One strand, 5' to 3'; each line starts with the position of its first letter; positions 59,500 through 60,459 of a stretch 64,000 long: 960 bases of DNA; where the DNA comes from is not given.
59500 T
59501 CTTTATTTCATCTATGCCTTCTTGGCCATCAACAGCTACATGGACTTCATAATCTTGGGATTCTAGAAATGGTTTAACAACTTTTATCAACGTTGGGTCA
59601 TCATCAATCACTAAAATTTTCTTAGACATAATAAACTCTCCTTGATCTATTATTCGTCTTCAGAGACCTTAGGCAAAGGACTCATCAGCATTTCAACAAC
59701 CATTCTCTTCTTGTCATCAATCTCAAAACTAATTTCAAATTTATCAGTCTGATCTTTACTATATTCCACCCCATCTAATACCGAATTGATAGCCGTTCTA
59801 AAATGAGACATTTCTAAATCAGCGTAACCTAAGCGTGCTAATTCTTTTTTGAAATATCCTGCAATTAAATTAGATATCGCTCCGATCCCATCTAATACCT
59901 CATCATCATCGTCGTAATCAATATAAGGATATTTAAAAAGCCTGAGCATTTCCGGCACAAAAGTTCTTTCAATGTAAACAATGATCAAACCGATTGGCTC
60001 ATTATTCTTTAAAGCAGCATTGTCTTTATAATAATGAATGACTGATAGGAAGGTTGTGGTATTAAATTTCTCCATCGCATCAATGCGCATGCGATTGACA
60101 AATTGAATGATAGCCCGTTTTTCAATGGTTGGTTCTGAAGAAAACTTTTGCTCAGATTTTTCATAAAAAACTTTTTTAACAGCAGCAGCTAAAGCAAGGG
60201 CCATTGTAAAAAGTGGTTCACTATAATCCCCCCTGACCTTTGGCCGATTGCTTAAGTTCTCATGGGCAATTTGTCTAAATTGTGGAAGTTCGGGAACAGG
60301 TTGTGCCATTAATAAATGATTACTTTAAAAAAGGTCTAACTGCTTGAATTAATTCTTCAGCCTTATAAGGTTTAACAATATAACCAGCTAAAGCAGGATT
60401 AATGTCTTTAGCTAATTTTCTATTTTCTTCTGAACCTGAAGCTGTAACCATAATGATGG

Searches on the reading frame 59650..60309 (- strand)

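Call 25: search_protein_families(library=pfam, proteins=[window:59650-60309:-], max_evalue=1)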
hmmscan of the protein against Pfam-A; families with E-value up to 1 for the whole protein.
window:59650-60309:- (219 aa): 2 families
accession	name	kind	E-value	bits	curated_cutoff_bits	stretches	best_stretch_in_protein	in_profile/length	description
PF13690.11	CheX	-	0.00012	22.6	27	1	131-191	34-89/94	Chemotaxis phosphatase CheX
PF12812.13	PDZ_1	-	0.014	15.9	28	1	36-83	22-69/78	PDZ-like domain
